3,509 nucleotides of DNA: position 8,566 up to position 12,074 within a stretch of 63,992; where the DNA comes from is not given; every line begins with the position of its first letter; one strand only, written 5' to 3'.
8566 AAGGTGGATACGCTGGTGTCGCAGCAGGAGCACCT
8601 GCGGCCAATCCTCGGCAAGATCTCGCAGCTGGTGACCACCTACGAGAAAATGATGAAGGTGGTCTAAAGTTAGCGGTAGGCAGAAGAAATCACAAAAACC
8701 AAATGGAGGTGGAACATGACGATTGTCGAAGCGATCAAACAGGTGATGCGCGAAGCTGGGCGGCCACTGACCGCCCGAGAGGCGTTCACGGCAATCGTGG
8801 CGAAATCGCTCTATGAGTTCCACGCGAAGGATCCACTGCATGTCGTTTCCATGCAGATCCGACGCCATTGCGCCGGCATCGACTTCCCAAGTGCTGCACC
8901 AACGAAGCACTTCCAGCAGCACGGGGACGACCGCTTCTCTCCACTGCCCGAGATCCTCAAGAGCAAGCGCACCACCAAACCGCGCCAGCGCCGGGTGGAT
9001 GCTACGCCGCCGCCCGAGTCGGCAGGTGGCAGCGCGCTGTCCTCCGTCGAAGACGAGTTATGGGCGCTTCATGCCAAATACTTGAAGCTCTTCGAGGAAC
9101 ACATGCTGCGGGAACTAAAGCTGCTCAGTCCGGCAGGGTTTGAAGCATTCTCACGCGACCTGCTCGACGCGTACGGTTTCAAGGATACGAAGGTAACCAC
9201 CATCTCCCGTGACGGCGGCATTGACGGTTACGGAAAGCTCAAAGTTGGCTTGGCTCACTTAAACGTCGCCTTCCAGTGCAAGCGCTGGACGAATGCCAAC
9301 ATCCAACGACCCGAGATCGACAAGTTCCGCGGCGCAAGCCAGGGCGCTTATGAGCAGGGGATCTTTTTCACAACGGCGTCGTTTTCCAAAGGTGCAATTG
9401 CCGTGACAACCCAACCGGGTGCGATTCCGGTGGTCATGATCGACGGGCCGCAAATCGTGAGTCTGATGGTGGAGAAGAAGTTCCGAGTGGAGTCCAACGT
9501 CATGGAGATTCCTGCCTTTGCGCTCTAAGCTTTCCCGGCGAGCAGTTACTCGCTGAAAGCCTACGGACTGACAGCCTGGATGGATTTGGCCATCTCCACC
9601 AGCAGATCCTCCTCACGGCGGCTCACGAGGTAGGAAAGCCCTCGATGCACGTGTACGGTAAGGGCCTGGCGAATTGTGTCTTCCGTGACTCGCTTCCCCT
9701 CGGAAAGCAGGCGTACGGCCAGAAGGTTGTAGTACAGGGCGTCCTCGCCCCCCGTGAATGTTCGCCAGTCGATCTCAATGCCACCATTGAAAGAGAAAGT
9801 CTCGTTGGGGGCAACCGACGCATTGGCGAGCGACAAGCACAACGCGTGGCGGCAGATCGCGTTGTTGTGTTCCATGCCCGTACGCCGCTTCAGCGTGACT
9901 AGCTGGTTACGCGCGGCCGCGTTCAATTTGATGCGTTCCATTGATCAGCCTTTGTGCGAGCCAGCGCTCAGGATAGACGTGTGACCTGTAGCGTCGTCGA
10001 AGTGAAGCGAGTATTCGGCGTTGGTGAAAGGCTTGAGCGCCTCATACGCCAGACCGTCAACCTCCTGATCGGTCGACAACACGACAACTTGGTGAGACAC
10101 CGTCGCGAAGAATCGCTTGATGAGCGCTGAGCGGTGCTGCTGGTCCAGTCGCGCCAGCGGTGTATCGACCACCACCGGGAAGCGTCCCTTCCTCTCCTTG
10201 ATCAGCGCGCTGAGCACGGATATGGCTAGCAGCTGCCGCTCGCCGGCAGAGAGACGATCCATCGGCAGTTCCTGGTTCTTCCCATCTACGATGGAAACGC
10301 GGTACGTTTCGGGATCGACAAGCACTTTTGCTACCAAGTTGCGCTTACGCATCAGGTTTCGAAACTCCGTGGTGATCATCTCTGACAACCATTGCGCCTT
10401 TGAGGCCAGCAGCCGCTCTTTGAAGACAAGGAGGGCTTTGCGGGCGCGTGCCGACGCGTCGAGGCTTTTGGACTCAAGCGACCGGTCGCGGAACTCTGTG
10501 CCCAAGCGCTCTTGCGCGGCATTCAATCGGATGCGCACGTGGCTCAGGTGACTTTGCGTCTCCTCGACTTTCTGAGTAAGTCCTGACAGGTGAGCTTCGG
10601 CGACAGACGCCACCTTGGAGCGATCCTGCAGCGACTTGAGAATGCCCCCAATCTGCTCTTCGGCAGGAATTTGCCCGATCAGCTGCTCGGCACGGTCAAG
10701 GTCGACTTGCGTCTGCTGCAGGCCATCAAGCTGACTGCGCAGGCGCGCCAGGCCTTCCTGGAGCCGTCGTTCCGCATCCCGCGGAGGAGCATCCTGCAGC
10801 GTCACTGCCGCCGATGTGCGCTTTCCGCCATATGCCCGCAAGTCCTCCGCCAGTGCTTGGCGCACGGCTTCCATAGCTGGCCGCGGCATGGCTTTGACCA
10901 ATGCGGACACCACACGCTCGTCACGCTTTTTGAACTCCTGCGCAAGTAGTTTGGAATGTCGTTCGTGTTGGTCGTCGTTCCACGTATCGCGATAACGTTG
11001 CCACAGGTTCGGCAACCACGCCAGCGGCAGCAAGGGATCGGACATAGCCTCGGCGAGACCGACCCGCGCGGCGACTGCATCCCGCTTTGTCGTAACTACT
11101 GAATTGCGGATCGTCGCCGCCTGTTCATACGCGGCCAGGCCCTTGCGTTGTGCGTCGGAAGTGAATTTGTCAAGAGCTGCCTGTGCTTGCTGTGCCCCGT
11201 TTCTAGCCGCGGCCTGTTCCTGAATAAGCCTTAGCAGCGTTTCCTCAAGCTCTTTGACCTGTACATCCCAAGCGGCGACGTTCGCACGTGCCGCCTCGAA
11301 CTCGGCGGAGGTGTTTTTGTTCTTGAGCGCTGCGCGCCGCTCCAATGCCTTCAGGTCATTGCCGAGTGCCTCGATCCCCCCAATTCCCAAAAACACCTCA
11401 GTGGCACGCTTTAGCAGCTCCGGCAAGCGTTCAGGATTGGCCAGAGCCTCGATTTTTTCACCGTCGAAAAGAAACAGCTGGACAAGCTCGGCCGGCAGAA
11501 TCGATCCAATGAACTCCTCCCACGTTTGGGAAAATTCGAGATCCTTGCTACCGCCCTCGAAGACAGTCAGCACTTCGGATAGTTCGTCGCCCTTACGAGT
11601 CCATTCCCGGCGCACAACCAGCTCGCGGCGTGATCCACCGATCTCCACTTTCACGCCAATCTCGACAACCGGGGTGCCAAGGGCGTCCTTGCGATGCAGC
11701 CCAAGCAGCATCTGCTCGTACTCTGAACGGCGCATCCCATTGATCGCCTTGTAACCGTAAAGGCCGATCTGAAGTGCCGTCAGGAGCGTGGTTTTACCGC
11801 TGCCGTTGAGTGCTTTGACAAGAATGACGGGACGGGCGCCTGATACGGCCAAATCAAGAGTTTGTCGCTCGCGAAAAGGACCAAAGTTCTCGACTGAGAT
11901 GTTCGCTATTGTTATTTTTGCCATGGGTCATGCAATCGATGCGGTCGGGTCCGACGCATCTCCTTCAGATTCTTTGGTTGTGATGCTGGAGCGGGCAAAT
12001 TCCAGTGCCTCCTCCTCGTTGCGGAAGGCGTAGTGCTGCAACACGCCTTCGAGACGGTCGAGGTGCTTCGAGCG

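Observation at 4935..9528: Helicase / ParB-fold / HARE-HTH-Mrr operon converging on a restriction-less dnd operon: candidate new PT-linked restriction system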

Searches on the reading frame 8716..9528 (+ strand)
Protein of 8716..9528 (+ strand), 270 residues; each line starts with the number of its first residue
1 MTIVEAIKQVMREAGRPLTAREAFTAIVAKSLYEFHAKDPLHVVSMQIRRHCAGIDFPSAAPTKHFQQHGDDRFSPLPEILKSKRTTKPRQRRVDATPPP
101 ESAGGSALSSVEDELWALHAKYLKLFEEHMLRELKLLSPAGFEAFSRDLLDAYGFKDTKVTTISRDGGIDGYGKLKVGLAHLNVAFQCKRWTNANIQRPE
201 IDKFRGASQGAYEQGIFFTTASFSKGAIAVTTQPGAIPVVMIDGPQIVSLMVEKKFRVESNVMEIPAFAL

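Call 3: search_protein_families(library=pfam, proteins=[window:8716-9528:+], max_evalue=0.01)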
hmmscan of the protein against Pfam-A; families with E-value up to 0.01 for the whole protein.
window:8716-9528:+ (270 aa): 2 families
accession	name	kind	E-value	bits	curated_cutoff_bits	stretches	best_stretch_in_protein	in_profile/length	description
PF04471.18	Mrr_cat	-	4.9e-22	78.7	21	1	137-251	4-115/115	Restriction endonuclease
PF05066.19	HARE-HTH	-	8e-07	29.8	25.9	1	1-53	1-53/71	HB1, ASXL, restriction endonuclease HTH domain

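Call 4: search_protein_families(library=padloc, proteins=[window:8716-9528:+], max_evalue=0.01)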
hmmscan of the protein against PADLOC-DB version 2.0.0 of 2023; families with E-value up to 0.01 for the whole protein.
window:8716-9528:+ (270 aa): 5 families
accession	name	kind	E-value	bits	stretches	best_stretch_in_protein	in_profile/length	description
PDLC04796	PDC-S02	-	8.7e-27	92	1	112-264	218-370/390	-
PDLC04806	PDC-S02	-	5.4e-24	83.1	1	127-258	175-307/324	-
PDLC03657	mREase_IV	-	2.5e-18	64.5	1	88-267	123-308/317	Type IV methyl-directed restriction enzyme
PDLC04819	PDC-S02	-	1.3e-12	45.6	1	127-254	185-309/334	-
PDLC03203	mREase_II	-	0.00074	16.8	1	155-262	272-382/393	Type II methyl-directed restriction enzyme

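Call 5: search_protein_families(library=ncbifam, proteins=[window:8716-9528:+], max_evalue=0.01)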
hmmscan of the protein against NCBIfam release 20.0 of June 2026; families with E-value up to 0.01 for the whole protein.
window:8716-9528:+ (270 aa): 0 families

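Call 6: search_protein_families(library=phrogs, proteins=[window:8716-9528:+], max_evalue=0.01)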
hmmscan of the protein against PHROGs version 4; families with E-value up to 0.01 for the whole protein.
window:8716-9528:+ (270 aa): 2 families
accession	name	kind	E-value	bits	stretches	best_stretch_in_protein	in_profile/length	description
phrog_19856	-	unknown function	1.8e-05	25.5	1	122-253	55-180/192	-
phrog_17577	-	DNA, RNA and nucleotide metabolism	0.002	18.5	1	129-229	76-173/210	restriction endonuclease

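Call 36: search_solved_structures(query=window:8716-9528:+, max_evalue=0.1)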
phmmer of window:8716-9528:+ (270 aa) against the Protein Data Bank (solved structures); distinct sequences matched with E-value up to 0.1: 1.
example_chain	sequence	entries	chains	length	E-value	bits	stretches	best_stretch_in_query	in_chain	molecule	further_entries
4oc8_A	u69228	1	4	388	0.097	15.5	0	133-257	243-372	restriction endonuclease AspBHI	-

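Call 83: search_dna_similar(query=window:8716-9528:+, collection=plasmids, mode=protein, max_rows=15, max_evalue=1e-20)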
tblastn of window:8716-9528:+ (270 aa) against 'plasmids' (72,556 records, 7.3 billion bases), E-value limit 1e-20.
Records with a match: 1; places in all: 1; records where one place covers at least 80% of the query: 1.
Best place of each record, by identity: <60% 1.
By first word of the organism name: Massilia 1.
By predicted mobility (MOB-suite, as given by PLSDB): non-mobilizable 1.
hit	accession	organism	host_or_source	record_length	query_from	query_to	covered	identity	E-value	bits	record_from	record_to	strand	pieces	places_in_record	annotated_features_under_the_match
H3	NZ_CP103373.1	Massilia sp. H6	Whole genome of bacteria,soil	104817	1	270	100%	52.8%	1e-88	293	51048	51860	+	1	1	restriction endonuclease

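Call 84: get_annotated_region(hit=H3, flank=9000)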
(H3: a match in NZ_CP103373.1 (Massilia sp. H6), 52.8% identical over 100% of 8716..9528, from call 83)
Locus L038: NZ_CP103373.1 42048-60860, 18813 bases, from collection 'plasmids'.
description: Massilia sp. H6 plasmid unnamed2, complete sequence
organism: Massilia sp. H6 (NCBI taxid 2970464)
taxonomy: Bacteria; Pseudomonadota; Betaproteobacteria; Burkholderiales; Oxalobacteraceae; Massilia; Massilia sp. H6
host: -; source: Whole genome of bacteria,soil; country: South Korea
typing (MOB-suite, as given by PLSDB): non-mobilizable
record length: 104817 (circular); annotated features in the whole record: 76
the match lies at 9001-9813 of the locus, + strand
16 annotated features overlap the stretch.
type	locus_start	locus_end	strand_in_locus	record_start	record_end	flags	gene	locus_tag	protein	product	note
CDS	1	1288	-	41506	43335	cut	-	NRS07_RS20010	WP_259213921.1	site-specific integrase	-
CDS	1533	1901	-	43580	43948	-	-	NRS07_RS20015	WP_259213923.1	hypothetical protein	-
CDS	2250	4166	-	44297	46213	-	-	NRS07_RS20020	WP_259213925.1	hypothetical protein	-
CDS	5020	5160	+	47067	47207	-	-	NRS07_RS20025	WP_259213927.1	hypothetical protein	-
CDS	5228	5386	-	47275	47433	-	-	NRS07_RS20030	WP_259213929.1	hypothetical protein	-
CDS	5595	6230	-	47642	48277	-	-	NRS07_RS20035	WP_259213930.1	RES family NAD+ phosphorylase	-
CDS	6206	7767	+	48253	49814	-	-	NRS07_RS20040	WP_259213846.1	IS3 family transposase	-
CDS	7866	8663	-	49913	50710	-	-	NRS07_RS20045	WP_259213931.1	hypothetical protein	-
CDS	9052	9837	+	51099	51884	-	-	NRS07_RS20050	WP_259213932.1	restriction endonuclease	-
CDS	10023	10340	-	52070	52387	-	-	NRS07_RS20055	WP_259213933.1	hypothetical protein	-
CDS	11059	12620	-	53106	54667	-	-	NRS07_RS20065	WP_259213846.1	IS3 family transposase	-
CDS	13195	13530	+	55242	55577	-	-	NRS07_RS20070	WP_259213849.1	transposase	-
CDS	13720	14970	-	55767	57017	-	-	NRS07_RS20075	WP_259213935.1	IS256 family transposase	-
CDS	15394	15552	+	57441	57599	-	-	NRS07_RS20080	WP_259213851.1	hypothetical protein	-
CDS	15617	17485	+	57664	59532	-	-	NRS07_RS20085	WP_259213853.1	hypothetical protein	-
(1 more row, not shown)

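Call 92: find_homologous_proteins(query=window:8716-9528:+, max_evalue=1e-20)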
Query window:8716-9528:+ (270 aa): 1391 proteins with E <= 1e-20 among 2897 candidates; the best 120 are listed.
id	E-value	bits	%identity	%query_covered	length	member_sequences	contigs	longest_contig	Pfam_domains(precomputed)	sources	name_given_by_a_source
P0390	4.3e-166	569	94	100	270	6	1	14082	PF22722.3,PF04471.19,PF05066.20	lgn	-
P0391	1.1e-144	499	83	100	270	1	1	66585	PF22722.3,PF04471.19,PF05066.20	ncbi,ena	-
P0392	1.8e-144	498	83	100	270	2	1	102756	PF22722.3,PF04471.19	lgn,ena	-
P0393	1.5e-141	488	82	100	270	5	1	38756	PF04471.19,PF05066.20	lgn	-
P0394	2.5e-135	468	79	100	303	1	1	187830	PF04471.19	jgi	jgi:restriction system protein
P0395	2.4e-134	465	77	100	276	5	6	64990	PF04471.19,PF05066.20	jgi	jgi:restriction system protein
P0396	3.2e-134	464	78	100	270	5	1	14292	PF04471.19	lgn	-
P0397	1.4e-133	462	78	100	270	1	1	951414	PF04471.19,PF05066.20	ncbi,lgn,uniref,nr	ncbi:restriction endonuclease [Burkholderia gladioli]|uniref:restriction endonuclease n=1 Tax=Burkho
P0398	1.2e-132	459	74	100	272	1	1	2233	PF04471.19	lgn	-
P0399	5.6e-132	457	77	100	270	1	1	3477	PF04471.19,PF05066.20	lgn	-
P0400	9.5e-128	443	74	100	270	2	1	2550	PF04471.19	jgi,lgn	-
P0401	4.4e-124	431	71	100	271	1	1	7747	PF04471.19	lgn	-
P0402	5.3e-123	428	71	100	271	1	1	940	PF04471.19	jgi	jgi:restriction system protein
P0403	1.5e-121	423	71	100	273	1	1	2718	PF04471.19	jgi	-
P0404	1.7e-121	423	70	100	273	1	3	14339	PF04471.19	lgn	-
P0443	1.1e-104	368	62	100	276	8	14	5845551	PF04471.19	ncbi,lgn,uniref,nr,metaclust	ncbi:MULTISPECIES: restriction endonuclease [Burkholderia]|uniref:restriction endonuclease n=1 Tax=B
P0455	5.4e-98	346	60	100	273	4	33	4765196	PF22722.3,PF04471.19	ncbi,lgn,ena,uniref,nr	ncbi:restriction endonuclease [Chromobacterium subtsugae]|uniref:Restriction endonuclease n=2 Tax=Ch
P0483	1.6e-92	328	57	100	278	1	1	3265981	PF22722.3,PF04471.19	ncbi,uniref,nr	ncbi:hypothetical protein GETHOR_05090 [Geothrix oryzae]|uniref:Restriction endonuclease type IV Mrr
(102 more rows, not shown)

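Call 93: find_encoding_contigs(protein=P0443, flank=9000, max_places=2)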
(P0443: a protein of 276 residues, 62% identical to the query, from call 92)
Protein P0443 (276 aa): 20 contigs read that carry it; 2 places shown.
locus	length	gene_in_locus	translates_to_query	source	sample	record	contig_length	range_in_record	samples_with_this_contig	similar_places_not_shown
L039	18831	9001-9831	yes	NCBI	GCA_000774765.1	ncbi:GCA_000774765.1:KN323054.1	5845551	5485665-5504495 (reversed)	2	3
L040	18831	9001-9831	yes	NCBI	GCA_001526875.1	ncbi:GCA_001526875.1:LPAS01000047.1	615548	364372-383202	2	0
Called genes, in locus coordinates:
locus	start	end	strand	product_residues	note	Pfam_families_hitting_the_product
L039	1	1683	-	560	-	PF14849:YidC_periplas, PF02096:60KD_IMP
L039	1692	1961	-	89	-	PF01809:YidD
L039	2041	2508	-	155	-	PF00825:Ribonuclease_P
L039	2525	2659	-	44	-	PF00468:Ribosomal_L34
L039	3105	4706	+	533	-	PF11638:DnaA_N, PF00308:Bac_DnaA, PF01695:IstB_IS21 (weak), PF00004:AAA (weak), PF22688:Hda_lid (weak), PF08299:Bac_DnaA_C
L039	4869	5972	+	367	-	PF00712:DNA_pol3_beta, PF02767:DNA_pol3_beta_2, PF02768:DNA_pol3_beta_3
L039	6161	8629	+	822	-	PF02518:HATPase_c, PF00204:DNA_gyraseB, PF01751:Toprim, PF21249:GyrB_hook (weak), PF18053:GyrB_insert, PF00986:DNA_gyraseB_C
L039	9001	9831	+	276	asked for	PF04471:Mrr_cat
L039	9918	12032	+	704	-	PF04851:ResIII, PF00270:DEAD, PF00271:Helicase_C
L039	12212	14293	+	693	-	PF02463:SMC_N (weak), PF13476:AAA_23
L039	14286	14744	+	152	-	PF27807:DNA_S_mod_dnd_assoc_4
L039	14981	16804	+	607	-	PF03235:GmrSD_N, PF07510:GmrSD_C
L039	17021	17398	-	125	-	PF08870:DndE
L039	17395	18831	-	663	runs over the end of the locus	PF02463:SMC_N, PF13476:AAA_23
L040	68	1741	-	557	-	PF14849:YidC_periplas, PF02096:60KD_IMP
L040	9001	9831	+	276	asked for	PF04471:Mrr_cat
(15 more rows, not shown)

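Call 94: find_encoding_contigs(protein=P0455, flank=9000, max_places=2)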
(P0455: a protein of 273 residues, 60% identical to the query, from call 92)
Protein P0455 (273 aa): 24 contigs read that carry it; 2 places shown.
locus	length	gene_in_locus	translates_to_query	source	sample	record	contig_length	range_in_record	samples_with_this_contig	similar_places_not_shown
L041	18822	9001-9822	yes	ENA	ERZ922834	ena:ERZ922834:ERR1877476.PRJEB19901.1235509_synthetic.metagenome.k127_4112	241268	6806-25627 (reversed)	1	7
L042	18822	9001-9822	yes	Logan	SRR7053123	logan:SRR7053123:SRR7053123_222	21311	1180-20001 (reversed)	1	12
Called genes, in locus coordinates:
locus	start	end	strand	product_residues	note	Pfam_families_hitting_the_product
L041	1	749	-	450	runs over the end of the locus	PF10396:TrmE_N, PF12631:MnmE_helical, PF03193:RsgA_GTPase (faint), PF00350:Dynamin_N (faint), PF01926:MMR_HSR1, PF02421:FeoB_N, PF04548:AIG1 (weak)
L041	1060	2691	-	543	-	PF14849:YidC_periplas, PF02096:60KD_IMP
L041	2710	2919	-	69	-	PF01809:YidD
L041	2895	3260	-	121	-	PF00825:Ribonuclease_P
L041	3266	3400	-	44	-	PF00468:Ribosomal_L34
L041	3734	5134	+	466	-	PF11638:DnaA_N, PF00308:Bac_DnaA, PF08299:Bac_DnaA_C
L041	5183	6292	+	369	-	PF00712:DNA_pol3_beta, PF02767:DNA_pol3_beta_2, PF02768:DNA_pol3_beta_3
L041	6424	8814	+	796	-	PF02518:HATPase_c, PF00204:DNA_gyraseB, PF01751:Toprim, PF21249:GyrB_hook, PF18053:GyrB_insert, PF00986:DNA_gyraseB_C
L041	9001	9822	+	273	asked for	PF04471:Mrr_cat, PF22722:NA-iREase1 (weak)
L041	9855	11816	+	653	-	PF14072:DndB (faint)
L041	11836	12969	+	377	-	-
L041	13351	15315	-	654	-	PF02463:SMC_N (faint), PF13476:AAA_23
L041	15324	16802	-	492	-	PF01507:PAPS_reduct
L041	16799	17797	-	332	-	PF14072:DndB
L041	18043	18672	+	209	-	-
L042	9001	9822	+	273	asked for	PF04471:Mrr_cat, PF22722:NA-iREase1 (weak)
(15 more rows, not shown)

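Call 95: find_encoding_contigs(protein=P0483, flank=9000, max_places=1)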
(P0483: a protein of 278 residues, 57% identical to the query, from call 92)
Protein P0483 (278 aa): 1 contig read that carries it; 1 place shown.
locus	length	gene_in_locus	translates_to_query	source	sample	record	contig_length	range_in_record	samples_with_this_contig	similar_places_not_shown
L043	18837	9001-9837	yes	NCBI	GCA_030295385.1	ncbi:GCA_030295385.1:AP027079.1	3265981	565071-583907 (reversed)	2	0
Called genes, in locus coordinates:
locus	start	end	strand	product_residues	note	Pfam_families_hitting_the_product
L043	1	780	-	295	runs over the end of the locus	PF01553:Acyltransferase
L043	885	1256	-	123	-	PF06262:Zincin_1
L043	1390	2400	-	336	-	PF13495:Phage_int_SAM_4, PF00589:Phage_integrase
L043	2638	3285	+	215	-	PF14082:SduA_C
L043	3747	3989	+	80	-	PF20097:DUF6487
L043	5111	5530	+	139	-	-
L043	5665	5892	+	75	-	PF20097:DUF6487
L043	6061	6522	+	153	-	-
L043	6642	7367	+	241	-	-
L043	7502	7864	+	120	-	-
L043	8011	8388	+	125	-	-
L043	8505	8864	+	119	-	-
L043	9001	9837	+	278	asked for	PF04471:Mrr_cat, PF22722:NA-iREase1 (faint)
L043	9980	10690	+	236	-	PF08867:FRG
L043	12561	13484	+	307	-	-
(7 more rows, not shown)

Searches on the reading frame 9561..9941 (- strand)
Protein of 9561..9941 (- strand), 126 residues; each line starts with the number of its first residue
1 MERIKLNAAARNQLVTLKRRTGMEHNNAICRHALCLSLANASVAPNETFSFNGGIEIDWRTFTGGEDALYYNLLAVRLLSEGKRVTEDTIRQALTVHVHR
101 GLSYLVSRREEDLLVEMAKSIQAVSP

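Call 3: search_protein_families(library=pfam, proteins=[window:9561-9941:-], max_evalue=0.01)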
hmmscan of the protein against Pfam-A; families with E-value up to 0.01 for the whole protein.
window:9561-9941:- (126 aa): 1 family
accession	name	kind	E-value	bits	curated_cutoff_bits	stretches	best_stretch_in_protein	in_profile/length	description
PF08870.17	DndE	-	5.5e-27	94.7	25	1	3-110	1-108/111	DNA sulphur modification protein DndE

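Call 4: search_protein_families(library=padloc, proteins=[window:9561-9941:-], max_evalue=0.01)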
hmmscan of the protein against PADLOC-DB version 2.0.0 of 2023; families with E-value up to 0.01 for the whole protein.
window:9561-9941:- (126 aa): 3 families
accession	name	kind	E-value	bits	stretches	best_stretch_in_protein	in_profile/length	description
PDLC02669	DndE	-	1.1e-16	58.8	1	2-108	6-109/128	DndE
PDLC02671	DndE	-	4.3e-08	31.9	1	2-109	4-106/111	DndE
PDLC02670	DndE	-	3.9e-05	22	1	3-108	3-107/122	DndE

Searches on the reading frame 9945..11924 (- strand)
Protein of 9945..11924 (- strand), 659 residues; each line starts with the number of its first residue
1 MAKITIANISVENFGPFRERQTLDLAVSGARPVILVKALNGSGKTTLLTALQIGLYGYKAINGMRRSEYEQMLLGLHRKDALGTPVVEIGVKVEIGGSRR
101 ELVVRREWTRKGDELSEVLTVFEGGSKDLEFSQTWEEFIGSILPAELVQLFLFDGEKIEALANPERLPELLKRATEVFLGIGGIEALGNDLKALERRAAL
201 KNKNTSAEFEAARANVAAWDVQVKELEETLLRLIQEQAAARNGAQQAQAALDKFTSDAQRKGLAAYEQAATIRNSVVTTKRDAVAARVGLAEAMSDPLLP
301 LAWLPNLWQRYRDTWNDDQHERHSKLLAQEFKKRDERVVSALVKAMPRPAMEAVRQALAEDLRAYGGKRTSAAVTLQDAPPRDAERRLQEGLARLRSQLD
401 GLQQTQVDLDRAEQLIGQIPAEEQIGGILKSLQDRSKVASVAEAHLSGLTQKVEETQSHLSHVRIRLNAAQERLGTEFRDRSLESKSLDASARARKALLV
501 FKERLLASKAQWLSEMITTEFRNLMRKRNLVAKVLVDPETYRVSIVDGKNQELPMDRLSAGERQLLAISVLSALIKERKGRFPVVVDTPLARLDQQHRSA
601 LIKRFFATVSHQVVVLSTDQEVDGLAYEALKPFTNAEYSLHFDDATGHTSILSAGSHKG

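Call 3: search_protein_families(library=pfam, proteins=[window:9945-11924:-], max_evalue=0.01)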
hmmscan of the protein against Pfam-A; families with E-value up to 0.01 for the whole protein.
window:9945-11924:- (659 aa): 5 families
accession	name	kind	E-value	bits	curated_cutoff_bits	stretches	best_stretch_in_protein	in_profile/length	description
PF13476.12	AAA_23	-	3.8e-13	51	27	1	9-237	2-200/201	AAA domain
PF02463.25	SMC_N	-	8.9e-11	42.1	40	1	6-622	2-201/220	RecF/RecN/SMC N terminal domain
PF13175.12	AAA_15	-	0.00027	21.1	32.1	0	6-53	3-45/374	AAA ATPase domain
PF13514.12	AAA_27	-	0.00037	20.6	22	1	6-60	3-55/206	AAA domain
PF13555.12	AAA_29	-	0.0014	18.8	27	1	7-59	2-50/61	P-loop containing region of AAA domain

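Call 4: search_protein_families(library=padloc, proteins=[window:9945-11924:-], max_evalue=0.01)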
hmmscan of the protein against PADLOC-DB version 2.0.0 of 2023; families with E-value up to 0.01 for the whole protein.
window:9945-11924:- (659 aa): 76 families (the best 25 are shown)
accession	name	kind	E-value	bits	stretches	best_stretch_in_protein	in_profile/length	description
PDLC02754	PbeC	-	1.1e-294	977.1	1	4-647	1-644/646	PbeC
PDLC02668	DndD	-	1.4e-136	455.1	1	6-652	3-654/659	DndD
PDLC02740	PbeC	-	8.7e-135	449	1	6-646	3-645/648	PbeC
PDLC02756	PbeC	-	9.8e-114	379.6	1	5-642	2-643/643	PbeC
PDLC02667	DndD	-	1.1e-108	362.8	1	6-651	3-650/657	DndD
PDLC02663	DndD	-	3.4e-108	361.2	1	5-652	2-667/675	DndD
PDLC02731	PbeC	-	1.3e-107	359.2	1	6-644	3-645/645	PbeC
PDLC02665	DndD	-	2.3e-62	209.6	1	6-651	3-640/645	DndD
PDLC02735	PbeC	-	3.1e-51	172.9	2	397-641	411-651/652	PbeC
PDLC02752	PbeC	-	4.9e-51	172.2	2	443-648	434-639/644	PbeC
PDLC02666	DndD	-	2.6e-49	166.4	2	493-643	504-654/665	DndD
PDLC02664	DndD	-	2.3e-48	163.1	2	493-649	498-654/662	DndD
PDLC02727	PbeC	-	6.3e-40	135.4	2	421-646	436-657/660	PbeC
PDLC02736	PbeC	-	1.4e-32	111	2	125-643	148-673/685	PbeC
PDLC02709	PbeC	-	2.7e-32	110.2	2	440-646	440-641/661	PbeC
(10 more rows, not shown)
